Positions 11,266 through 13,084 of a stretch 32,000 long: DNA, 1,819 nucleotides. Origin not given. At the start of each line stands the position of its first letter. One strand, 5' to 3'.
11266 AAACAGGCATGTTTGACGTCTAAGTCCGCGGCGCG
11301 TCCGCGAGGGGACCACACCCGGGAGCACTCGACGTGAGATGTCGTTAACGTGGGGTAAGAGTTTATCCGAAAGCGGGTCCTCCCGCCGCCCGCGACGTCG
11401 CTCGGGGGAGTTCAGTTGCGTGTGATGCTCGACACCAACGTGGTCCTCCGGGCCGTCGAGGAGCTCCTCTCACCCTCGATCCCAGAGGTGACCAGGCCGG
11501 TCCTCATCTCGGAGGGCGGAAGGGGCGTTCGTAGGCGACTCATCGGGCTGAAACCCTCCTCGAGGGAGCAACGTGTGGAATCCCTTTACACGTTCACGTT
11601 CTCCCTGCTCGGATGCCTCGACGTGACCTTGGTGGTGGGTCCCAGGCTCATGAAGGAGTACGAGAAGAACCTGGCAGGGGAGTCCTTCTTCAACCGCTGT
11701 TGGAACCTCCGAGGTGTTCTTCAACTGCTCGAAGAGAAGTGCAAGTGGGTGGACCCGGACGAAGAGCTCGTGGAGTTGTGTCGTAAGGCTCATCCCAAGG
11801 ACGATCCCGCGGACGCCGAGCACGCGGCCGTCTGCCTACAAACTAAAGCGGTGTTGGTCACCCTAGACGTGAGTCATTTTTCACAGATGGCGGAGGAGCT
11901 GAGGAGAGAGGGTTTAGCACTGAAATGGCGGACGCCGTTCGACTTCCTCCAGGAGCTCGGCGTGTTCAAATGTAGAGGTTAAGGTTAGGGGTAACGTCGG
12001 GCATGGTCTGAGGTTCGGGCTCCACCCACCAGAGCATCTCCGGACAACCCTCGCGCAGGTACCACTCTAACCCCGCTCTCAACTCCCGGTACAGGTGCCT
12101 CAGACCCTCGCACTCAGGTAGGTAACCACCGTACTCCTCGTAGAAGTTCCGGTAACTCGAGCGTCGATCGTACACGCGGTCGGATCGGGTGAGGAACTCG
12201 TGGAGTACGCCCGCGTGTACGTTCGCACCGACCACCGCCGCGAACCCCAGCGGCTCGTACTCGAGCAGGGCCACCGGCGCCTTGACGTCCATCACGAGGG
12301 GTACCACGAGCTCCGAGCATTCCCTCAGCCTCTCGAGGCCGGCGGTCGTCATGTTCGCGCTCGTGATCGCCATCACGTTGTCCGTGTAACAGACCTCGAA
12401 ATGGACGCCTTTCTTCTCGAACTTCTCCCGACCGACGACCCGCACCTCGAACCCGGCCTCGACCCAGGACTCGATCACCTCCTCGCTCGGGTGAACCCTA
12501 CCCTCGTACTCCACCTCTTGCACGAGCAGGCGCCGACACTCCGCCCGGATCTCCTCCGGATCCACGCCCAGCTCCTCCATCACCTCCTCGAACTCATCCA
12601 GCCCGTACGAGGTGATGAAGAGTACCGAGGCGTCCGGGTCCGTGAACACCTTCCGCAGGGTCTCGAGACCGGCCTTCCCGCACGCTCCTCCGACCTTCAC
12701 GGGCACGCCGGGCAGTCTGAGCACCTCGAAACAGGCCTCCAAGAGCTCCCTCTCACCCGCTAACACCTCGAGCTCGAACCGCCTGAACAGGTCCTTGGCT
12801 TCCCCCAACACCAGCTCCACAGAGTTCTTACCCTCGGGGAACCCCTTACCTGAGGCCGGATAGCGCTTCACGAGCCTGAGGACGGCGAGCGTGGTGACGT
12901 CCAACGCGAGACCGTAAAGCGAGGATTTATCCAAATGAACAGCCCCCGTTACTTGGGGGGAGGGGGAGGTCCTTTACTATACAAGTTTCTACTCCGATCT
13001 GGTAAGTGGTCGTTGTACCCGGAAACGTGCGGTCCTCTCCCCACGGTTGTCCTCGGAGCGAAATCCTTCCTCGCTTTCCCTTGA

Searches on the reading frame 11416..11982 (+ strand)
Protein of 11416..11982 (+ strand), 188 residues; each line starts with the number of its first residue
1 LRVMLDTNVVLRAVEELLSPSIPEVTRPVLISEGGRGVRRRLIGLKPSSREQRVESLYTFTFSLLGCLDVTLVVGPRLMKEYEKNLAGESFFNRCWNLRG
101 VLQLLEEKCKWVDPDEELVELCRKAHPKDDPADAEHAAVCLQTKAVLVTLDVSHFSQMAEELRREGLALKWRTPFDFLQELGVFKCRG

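Call 11: search_protein_families(library=pfam, proteins=[window:11416-11982:+], max_evalue=0.001)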
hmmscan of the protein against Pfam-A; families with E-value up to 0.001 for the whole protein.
window:11416-11982:+ (188 aa): 2 families
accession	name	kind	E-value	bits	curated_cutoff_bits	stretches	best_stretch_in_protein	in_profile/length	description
PF13470.12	PIN_3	-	4.5e-13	50.5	27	1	2-152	1-114/115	PIN domain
PF01850.27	PIN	-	7.6e-06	27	23.6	1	103-159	61-118/120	PIN domain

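Call 83: search_protein_families(library=padloc, proteins=[window:11416-11982:+], max_evalue=0.001)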
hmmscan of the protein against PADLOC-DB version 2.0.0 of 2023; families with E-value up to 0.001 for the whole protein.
window:11416-11982:+ (188 aa): 0 families

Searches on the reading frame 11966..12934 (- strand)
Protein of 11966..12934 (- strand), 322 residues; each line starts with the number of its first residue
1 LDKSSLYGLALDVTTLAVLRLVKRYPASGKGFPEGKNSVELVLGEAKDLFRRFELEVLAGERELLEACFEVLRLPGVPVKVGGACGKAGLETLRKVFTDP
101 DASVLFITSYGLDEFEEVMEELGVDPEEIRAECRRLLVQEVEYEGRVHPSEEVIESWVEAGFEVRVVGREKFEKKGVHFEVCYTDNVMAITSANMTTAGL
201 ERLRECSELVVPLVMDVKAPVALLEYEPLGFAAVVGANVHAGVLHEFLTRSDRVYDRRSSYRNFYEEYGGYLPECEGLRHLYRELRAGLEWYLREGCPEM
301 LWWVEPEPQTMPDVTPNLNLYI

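Call 9: search_protein_families(library=padloc, proteins=[window:11966-12934:-], max_evalue=0.01)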
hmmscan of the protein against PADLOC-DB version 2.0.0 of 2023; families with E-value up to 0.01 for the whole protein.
window:11966-12934:- (322 aa): 1 family
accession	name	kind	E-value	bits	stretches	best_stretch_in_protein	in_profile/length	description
PDLC02597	DrmC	-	0.00024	19.1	1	78-206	88-215/242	DrmC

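Call 11: search_protein_families(library=pfam, proteins=[window:11966-12934:-], max_evalue=0.001)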
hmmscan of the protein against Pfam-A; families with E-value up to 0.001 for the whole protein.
window:11966-12934:- (322 aa): 0 families

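Call 26: search_protein_families(library=ncbifam, proteins=[window:11966-12934:-], max_evalue=0.01)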
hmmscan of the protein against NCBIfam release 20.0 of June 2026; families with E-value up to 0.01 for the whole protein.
window:11966-12934:- (322 aa): 1 family
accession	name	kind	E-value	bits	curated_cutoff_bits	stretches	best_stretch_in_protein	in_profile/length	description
NF038319.1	DISARM_DrmC_I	equivalog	0.0023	17.5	133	1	104-202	109-210/236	DISARM system phospholipase D-like protein DrmC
